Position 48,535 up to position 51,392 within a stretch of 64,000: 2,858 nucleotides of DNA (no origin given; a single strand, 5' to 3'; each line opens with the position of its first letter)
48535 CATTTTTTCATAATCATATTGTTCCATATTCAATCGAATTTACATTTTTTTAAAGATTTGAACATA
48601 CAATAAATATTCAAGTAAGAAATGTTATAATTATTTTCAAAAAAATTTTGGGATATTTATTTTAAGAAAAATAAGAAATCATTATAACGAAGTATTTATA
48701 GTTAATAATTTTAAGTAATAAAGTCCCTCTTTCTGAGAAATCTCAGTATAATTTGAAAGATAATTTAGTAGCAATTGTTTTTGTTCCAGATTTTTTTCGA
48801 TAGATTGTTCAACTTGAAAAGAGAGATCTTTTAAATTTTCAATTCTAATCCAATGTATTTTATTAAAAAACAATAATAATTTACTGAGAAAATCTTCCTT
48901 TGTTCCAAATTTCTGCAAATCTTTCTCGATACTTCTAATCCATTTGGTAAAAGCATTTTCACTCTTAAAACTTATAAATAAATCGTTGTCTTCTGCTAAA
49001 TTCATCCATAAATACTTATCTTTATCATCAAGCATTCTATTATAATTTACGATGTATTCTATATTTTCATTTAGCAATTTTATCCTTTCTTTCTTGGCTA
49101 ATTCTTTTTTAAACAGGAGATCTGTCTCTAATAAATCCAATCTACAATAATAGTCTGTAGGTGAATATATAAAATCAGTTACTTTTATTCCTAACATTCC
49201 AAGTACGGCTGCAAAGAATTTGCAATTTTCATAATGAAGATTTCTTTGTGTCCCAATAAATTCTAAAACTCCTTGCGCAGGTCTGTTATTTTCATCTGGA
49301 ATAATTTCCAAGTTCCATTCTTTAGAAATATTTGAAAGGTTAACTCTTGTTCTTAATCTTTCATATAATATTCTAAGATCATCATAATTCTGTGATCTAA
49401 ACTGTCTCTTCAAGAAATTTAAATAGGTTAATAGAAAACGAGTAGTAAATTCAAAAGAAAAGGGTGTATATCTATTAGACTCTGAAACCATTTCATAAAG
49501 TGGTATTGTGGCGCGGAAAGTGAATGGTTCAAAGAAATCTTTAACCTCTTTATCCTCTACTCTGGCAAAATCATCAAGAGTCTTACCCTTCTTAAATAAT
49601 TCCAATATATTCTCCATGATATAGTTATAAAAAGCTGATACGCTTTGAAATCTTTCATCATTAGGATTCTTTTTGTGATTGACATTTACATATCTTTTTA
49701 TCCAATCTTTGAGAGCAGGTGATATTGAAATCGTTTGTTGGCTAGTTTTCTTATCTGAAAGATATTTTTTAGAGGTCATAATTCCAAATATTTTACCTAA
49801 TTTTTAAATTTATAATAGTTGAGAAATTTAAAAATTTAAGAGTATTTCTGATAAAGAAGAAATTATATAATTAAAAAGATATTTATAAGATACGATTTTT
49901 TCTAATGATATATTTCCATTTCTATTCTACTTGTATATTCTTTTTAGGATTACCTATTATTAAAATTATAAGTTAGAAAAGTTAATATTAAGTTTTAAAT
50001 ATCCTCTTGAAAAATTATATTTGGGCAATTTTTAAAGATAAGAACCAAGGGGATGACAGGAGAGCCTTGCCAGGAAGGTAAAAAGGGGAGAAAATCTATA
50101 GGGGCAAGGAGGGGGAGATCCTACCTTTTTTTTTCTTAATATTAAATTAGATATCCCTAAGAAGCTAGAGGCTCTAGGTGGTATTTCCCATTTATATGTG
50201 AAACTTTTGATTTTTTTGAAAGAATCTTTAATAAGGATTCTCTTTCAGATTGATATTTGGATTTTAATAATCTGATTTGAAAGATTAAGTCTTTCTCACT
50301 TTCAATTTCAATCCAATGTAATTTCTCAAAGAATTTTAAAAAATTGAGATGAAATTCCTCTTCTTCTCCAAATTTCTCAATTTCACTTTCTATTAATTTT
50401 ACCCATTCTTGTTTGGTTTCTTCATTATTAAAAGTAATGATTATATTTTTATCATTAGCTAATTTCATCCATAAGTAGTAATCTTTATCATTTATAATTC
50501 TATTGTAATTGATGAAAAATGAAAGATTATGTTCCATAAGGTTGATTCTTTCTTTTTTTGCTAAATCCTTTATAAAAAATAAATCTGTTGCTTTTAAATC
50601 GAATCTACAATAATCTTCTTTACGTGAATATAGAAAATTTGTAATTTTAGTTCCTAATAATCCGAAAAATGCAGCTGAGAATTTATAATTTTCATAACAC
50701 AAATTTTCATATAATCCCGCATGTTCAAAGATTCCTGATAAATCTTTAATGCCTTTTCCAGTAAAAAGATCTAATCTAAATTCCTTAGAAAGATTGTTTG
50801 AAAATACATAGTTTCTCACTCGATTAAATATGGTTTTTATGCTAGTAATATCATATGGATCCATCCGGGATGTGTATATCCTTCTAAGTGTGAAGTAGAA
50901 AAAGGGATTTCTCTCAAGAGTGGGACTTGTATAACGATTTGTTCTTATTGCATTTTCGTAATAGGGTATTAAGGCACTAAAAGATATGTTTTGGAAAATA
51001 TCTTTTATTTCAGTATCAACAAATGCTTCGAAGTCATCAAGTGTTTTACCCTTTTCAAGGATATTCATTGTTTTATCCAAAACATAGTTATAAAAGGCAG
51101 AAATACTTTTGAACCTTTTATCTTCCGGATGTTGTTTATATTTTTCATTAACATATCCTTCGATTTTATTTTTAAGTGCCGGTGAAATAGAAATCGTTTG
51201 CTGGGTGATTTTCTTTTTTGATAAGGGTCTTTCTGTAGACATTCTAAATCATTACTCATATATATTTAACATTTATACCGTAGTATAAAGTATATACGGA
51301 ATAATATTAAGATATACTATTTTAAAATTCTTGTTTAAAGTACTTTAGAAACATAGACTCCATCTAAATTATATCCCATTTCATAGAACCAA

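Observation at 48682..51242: Tandem pair of uncharacterised ~360-aa paralogs with ribbon-helix-helix-like N-termini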

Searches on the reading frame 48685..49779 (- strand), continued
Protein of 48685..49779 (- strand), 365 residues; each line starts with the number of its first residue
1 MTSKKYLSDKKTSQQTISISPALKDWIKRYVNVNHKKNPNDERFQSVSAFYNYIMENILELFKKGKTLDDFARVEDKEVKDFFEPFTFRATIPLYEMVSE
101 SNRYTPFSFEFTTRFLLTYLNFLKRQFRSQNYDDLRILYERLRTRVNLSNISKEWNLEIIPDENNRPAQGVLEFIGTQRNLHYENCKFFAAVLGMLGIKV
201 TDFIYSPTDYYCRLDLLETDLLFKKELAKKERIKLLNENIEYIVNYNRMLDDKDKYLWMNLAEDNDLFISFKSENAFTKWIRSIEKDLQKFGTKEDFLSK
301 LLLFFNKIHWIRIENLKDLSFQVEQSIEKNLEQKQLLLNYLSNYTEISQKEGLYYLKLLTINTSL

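Call 50: find_homologous_proteins(query=A4, max_evalue=0.01)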
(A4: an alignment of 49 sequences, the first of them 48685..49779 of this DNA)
Query A4 (49 sequences) (365 aa, profile of the alignment): 257 proteins with E <= 0.01 among 8000 candidates; the best 120 are listed.
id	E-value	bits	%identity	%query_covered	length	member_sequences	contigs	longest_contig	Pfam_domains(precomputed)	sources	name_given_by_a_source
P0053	2.0e-171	588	44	91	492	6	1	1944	-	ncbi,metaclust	ncbi:hypothetical protein LCGC14_2155280, partial [marine sediment metagenome]|metaclust:status=acti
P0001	1.1e-143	497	100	100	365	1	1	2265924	-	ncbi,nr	ncbi:MAG: hypothetical protein JSV23_10740 [Promethearchaeota archaeon]|nr:MAG: hypothetical protein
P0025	1.7e-141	489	66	98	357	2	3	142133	-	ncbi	ncbi:MAG: hypothetical protein ACFE9Q_07535 [Candidatus Hodarchaeota archaeon]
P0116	8.3e-141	487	47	98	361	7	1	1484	-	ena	-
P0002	9.8e-141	487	85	98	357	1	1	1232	-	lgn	-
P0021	1.9e-139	483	67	98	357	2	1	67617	-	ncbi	ncbi:MAG: hypothetical protein ACFE9N_00450 [Promethearchaeota archaeon]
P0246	2.0e-139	483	47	98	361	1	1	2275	-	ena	-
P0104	2.2e-139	483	53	98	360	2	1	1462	-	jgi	jgi:hypothetical protein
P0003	4.8e-139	481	83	98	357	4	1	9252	-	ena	-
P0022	8.8e-139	481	69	98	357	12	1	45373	-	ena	-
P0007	3.5e-138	479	72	98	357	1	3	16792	-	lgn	-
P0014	4.6e-138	478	69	98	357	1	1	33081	-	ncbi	-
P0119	5.6e-138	478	48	98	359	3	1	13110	-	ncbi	ncbi:MAG: hypothetical protein ACFE9T_10115 [Promethearchaeota archaeon]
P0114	1.0e-137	477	48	99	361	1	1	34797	-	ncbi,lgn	-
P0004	1.2e-137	477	82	98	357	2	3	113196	-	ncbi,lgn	ncbi:MAG: hypothetical protein ACFFC1_09350 [Promethearchaeota archaeon]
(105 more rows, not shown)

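Call 75: search_protein_families(library=padloc, proteins=[window:48685-49779:-, L051:7989-9074:+, L034:8001-9071:+], max_evalue=1)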
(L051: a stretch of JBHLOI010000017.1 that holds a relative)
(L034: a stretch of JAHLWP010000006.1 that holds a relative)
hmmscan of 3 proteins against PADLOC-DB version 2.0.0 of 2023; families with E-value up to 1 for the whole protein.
window:48685-49779:- (365 aa): 0 families

L051:7989-9074:+ (361 aa): 0 families

L034:8001-9071:+ (357 aa): 0 families

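Call 76: search_protein_families(library=phrogs, proteins=[window:48685-49779:-, L051:7989-9074:+, L034:8001-9071:+], max_evalue=1)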
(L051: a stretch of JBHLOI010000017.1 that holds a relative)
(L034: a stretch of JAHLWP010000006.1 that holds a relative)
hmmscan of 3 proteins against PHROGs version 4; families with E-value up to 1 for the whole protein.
window:48685-49779:- (365 aa): 2 families
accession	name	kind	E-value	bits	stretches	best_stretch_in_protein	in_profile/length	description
phrog_2966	-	unknown function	0.00018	22.7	1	113-151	13-49/53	-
phrog_16250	-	unknown function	0.14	13.8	1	239-286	2-49/88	-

L051:7989-9074:+ (361 aa): 1 family
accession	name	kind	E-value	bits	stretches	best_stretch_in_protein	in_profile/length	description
phrog_10182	-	unknown function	0.031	15.6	1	48-69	31-52/57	-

L034:8001-9071:+ (357 aa): 0 families

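Call 87: search_protein_families(library=pfam, proteins=[L051:7989-8318:+, L034:8001-8330:+, L003:1867-2196:+, L009:6551-6880:+, L031:6535-6864:+, L014:6544-6873:+], max_evalue=5)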
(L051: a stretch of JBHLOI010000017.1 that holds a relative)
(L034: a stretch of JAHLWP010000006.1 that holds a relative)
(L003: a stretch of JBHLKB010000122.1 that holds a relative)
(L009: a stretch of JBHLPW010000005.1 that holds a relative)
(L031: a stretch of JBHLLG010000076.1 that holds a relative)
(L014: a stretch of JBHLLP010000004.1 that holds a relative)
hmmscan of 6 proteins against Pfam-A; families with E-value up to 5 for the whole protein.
L051:7989-8318:+ (110 aa): 1 family
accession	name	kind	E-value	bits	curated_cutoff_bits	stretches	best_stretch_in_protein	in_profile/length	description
PF15884.10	QIL1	-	0.1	13.6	26.6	1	22-67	23-68/77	MICOS complex subunit MIC13, QIL1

L034:8001-8330:+ (110 aa): 2 families
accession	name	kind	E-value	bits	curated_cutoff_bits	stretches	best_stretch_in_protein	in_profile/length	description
PF15884.10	QIL1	-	0.011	16.7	26.6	1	18-63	23-68/77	MICOS complex subunit MIC13, QIL1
PF11749.13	DUF3305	-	0.12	13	25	1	6-43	103-139/140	Protein of unknown function (DUF3305)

L003:1867-2196:+ (110 aa): 0 families

L009:6551-6880:+ (110 aa): 4 families
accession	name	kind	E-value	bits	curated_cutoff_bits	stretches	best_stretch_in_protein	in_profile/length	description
PF20547.3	DUF6761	-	0.0021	18.6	27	1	49-83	9-43/82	Family of unknown function (DUF6761)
PF12844.13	HTH_19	-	0.068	13.5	30.2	1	30-55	30-55/64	Helix-turn-helix domain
PF01381.28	HTH_3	-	0.12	12.8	23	1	32-52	29-49/55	Helix-turn-helix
PF15884.10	QIL1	-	0.14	13.2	26.6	1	18-63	23-68/77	MICOS complex subunit MIC13, QIL1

L031:6535-6864:+ (110 aa): 4 families
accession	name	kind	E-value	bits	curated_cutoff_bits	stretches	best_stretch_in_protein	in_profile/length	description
PF15884.10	QIL1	-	0.02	15.8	26.6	1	18-63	23-68/77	MICOS complex subunit MIC13, QIL1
PF18534.6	HBD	-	0.033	14.8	32.9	1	15-42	42-68/84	Helical bundle domain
PF13946.11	DUF4214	-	0.1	13.1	23.2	1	66-100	16-49/72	Domain of unknown function (DUF4214)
PF04564.21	U-box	-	0.12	13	21.4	1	4-35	41-72/73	U-box domain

L014:6544-6873:+ (110 aa): 2 families
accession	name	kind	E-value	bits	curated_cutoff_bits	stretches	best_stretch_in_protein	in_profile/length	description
PF12998.12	ING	-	0.023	15.7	23.9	1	12-56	26-72/102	Inhibitor of growth proteins N-terminal histone-binding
PF09254.17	FokI_cleav_dom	-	0.048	13.5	25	1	13-42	82-111/188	FokI, cleavage domain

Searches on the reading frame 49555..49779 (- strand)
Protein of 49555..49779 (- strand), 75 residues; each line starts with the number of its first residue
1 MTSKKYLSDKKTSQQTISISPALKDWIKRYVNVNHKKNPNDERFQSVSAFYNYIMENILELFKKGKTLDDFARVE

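Call 60: predict_structure(alignment_id=A5)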
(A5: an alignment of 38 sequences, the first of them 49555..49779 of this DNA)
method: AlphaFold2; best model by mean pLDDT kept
length: 75 residues; sequences in the alignment: 38
mean_pLDDT: 87.4   pTM: 0.67
mean pLDDT of the five models: 87.4, 86.7, 86.2, 85.7, 84.7
residues with pLDDT >= 90: 50; 70-90: 17; 50-70: 8; < 50: 0
segments of 3 or more residues with pLDDT < 50: none
pLDDT, mean of each block of 10 residues (from residue 1): 63 89 96 95 93 93 89 74
secondary structure, 60 per line:
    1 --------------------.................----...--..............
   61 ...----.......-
elements in order: H21-37 H47-63 H68-74

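Call 62: fold_search(model_id=the predicted structure, library=pdb)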
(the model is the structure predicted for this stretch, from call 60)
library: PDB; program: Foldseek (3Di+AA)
matches with E <= 10: 17; with E <= 0.001: 0
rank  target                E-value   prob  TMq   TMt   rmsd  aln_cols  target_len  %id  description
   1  1zx3                  2.5e+00  0.20  0.46  0.41   7.1        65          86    9  Structure of NE0241 Protein of Unknown Function from Nitrosomonas europaea (released 2005-07-19)
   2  2zvt_B                3.5e+00  0.04  0.25  0.10   8.6        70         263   14  Cys285Ser mutant PPARgamma ligand-binding domain complexed with 15-deoxy-delta12,14-prostaglandin J2 (released 2009-10-06)
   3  7ah9_2E               4.1e+00  0.04  0.28  0.30  13.0        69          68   17  Substrate-engaged type 3 secretion system needle complex from Salmonella enterica typhimurium - SpaR state 1 (released 2021-03-17)
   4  2mme_MODEL_1_A        5.4e+00  0.01  0.13  0.12  13.2        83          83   14  Hybrid structure of the Shigella flexneri MxiH Type three secretion system needle (released 2014-10-08)
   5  4rv9                  7.7e+00  0.11  0.30  0.06   4.3        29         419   24  Crystal structure of MtmC in complex with SAH (released 2015-02-04)
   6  4jrq_B                7.7e+00  0.10  0.34  0.07   4.2        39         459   13  Crystal structure of E. coli Exonuclease I in complex with a 5cy-dA13 oligonucleotide (released 2013-05-08)
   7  6l6y_D                7.7e+00  0.05  0.30  0.28   8.2        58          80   21  Crystal Structure of Pluripotency Reprogramming Factor Sox17 mutant (Sox17EK) HMG Domain bound to DNA (released 2020-11-04)
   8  8hhq_B                7.7e+00  0.02  0.25  0.10   8.0        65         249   15  Covalent bond formation between cysteine of PPARg-LBD and iodoacetic acid (released 2023-09-20)
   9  8axk_b                8.3e+00  0.01  0.16  0.16  13.8        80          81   12  Type 3 secretion system export apparatus core, inner rod and needle of Shigella flexneri (released 2023-03-01)
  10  4y60_C                8.9e+00  0.04  0.29  0.29   8.4        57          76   14  Structure of SOX18-HMG/PROX1-DNA (released 2016-03-02)
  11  1x2n_MODEL_1_A        8.9e+00  0.03  0.28  0.28  13.8        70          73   14  Solution structure of the homeobox domain of human homeobox protein PKNOX1 (released 2005-10-26)
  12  6tcl_K                8.9e+00  0.02  0.27  0.31   7.6        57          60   14  Photosystem I tetramer (released 2020-02-19)
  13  7ah9_2A               8.9e+00  0.02  0.27  0.29  11.4        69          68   19  Substrate-engaged type 3 secretion system needle complex from Salmonella enterica typhimurium - SpaR state 1 (released 2021-03-17)
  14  4lr3_A                9.6e+00  0.06  0.36  0.20   5.3        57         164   18  Crystal structure of E. coli YfbU at 2.5 A resolution (released 2014-04-30)
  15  8hkx_S15P             9.6e+00  0.05  0.32  0.18   9.3        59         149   17  Cryo-EM Structures and Translocation Mechanism of Crenarchaeota Ribosome (released 2023-08-16)
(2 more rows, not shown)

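Call 66: fold_search(model_id=the predicted structure, library=viral)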
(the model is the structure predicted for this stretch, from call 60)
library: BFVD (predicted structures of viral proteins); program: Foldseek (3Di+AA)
matches with E <= 10: 119; with E <= 0.001: 0
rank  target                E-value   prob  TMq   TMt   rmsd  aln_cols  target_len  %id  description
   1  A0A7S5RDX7            2.8e-01  0.44  0.34  0.41  12.8        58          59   19  (no name in the UniProt tables at hand)
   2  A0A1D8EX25            1.1e+00  0.23  0.30  0.41   5.2        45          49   22  Uncharacterized protein [Mycobacterium phage Tortellini]
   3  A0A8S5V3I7            1.1e+00  0.14  0.32  0.33  11.9        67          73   12  Uncharacterized protein [Caudovirales sp. ctVfb8]
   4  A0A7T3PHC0            1.3e+00  0.11  0.31  0.28  12.3        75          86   19  (no name in the UniProt tables at hand)
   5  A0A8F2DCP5            1.6e+00  0.25  0.34  0.26   6.5        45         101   18  (no name in the UniProt tables at hand)
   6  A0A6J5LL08            2.0e+00  0.14  0.34  0.39   6.3        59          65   20  Uncharacterized protein [uncultured Caudovirales phage]
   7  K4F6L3                2.7e+00  0.11  0.36  0.40  12.8        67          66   13  Uncharacterized protein [Cronobacter phage vB_CsaM_GAP32]
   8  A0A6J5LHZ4            2.7e+00  0.04  0.23  0.23  12.7        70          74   23  Uncharacterized protein [uncultured Caudovirales phage]
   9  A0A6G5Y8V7            3.1e+00  0.15  0.43  0.56   6.2        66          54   17  (no name in the UniProt tables at hand)
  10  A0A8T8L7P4            3.1e+00  0.15  0.34  0.22   7.5        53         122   13  (no name in the UniProt tables at hand)
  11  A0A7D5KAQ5            3.1e+00  0.08  0.33  0.30  14.1        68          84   16  (no name in the UniProt tables at hand)
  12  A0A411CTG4            3.1e+00  0.07  0.31  0.17  12.9        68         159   22  (no name in the UniProt tables at hand)
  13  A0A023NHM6            3.1e+00  0.04  0.26  0.05  21.4        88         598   19  Capsid protein (Fragment) [Human picobirnavirus]
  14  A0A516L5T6            3.3e+00  0.10  0.32  0.32  13.1        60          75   15  (no name in the UniProt tables at hand)
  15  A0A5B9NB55            3.3e+00  0.07  0.29  0.25   9.7        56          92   20  Uncharacterized protein [Aeromonas phage 4L372D]
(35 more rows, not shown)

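Call 67: search_protein_families(library=pfam, alignment_id=A5, max_evalue=10)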
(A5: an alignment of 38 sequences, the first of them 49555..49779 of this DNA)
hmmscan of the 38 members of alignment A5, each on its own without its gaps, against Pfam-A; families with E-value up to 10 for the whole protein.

A. member 1, window:49555-49779:- (75 aa): 0 families

B. families by the number of members that match (of 38 scanned): 40 families (the first 25 are shown)
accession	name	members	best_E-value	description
PF15884.10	QIL1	7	0.0015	MICOS complex subunit MIC13, QIL1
PF13495.12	Phage_int_SAM_4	4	0.054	Phage integrase, N-terminal SAM-like domain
PF14876.11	RSF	3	0.028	Respiratory growth transcriptional regulator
PF03835.21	Rad4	2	0.0073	Rad4 transglutaminase-like domain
PF04947.19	Pox_VLTF3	2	0.065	Poxvirus Late Transcription Factor VLTF3 like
PF12436.14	USP7_ICP0_bdg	1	0.0061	ICP0-binding domain of Ubiquitin-specific protease 7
PF15080.11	DUF4547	1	0.0079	Domain of unknown function (DUF4547)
PF09888.14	DUF2115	1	0.0087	Uncharacterized protein conserved in archaea (DUF2115)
PF20993.2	CENPH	1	0.016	CENPH protein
PF12746.13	GNAT_acetyltran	1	0.017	GNAT acetyltransferase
PF11749.13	DUF3305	1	0.018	Protein of unknown function (DUF3305)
PF08820.15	DUF1803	1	0.018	Domain of unknown function (DUF1803)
PF04275.20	P-mevalo_kinase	1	0.019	Phosphomevalonate kinase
PF01929.23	Ribosomal_L14e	1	0.021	Ribosomal protein L14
PF09373.15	PMBR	1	0.026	Pseudomurein-binding repeat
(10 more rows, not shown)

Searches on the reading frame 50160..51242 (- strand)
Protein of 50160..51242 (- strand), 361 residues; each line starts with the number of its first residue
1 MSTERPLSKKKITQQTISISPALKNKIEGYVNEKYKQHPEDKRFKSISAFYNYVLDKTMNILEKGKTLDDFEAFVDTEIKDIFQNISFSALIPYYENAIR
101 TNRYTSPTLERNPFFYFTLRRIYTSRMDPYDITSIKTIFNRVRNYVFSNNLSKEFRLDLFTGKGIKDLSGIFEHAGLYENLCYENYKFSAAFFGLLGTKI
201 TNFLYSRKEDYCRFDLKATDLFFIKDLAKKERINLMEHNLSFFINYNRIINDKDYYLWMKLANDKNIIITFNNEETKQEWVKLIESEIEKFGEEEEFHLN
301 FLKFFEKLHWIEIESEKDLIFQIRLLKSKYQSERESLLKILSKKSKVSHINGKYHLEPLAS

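Call 6: search_protein_families(library=pfam, proteins=[window:50160-51242:-], max_evalue=10)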
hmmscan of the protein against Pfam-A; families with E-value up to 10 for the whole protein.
window:50160-51242:- (361 aa): 3 families
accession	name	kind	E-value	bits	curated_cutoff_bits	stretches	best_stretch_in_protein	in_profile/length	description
PF22697.2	SOS1_NGEF_PH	-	0.0086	16.8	27.7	1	203-286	30-105/106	SOS1/NGEF-like PH domain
PF15884.10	QIL1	-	0.085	13.8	26.6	1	18-63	23-68/77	MICOS complex subunit MIC13, QIL1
PF09888.14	DUF2115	-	2.2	9.2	25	1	11-86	8-85/162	Uncharacterized protein conserved in archaea (DUF2115)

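Call 7: search_protein_families(library=ncbifam, proteins=[window:50160-51242:-], max_evalue=10)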
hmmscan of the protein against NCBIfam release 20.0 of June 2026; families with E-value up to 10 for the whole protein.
window:50160-51242:- (361 aa): 1 family
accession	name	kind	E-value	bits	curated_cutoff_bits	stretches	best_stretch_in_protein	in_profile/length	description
NF001646.0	PRK00420.1-3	equivalog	2.1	8.7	117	1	241-268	70-97/117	hypothetical protein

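Call 19: search_protein_representatives(protein=window:50160-51242:-)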
Query: 361 residues. Proteins with E-value up to 0.001 (for the whole library): 127; up to 1e-10: 110; up to 1e-30: 66. The best 127 are listed.
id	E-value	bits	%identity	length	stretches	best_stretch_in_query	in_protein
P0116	1.1e-90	320.8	43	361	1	1-359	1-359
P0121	2.5e-86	306.4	45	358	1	1-351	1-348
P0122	8.4e-85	301.4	40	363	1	1-358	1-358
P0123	8.9e-85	301.3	45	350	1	14-357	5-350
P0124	1.1e-82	294.4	43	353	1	8-357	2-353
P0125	1.8e-82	293.7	43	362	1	1-356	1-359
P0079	5.8e-82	292.0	42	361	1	3-348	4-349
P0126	4.6e-81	289.1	43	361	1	2-356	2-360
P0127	5.5e-78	279.0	42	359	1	4-357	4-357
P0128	8.9e-76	271.7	43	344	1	15-356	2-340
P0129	1.3e-74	267.9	40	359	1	1-357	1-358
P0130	2.5e-74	266.9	43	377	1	2-338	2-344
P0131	1.2e-73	264.6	50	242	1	56-289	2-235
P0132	3.5e-73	263.2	40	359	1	9-356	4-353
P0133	3.9e-72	259.7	41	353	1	1-354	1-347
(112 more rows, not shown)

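Call 75: search_protein_families(library=padloc, proteins=[window:50160-51242:-], max_evalue=1)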
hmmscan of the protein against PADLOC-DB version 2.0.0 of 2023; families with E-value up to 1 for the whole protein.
window:50160-51242:- (361 aa): 0 families

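Call 76: search_protein_families(library=phrogs, proteins=[window:50160-51242:-], max_evalue=1)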
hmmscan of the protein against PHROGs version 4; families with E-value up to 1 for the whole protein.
window:50160-51242:- (361 aa): 0 families

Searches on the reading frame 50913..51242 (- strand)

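Call 87: search_protein_families(library=pfam, proteins=[window:50913-51242:-], max_evalue=5)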
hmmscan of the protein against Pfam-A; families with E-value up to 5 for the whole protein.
window:50913-51242:- (110 aa): 3 families
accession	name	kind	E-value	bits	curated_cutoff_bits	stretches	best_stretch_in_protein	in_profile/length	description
PF15884.10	QIL1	-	0.013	16.5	26.6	1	18-63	23-68/77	MICOS complex subunit MIC13, QIL1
PF00833.23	Ribosomal_S17e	-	0.021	15.2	22.8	1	9-90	31-113/122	Ribosomal S17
PF09888.14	DUF2115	-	0.042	14.8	25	1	11-86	8-85/162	Uncharacterized protein conserved in archaea (DUF2115)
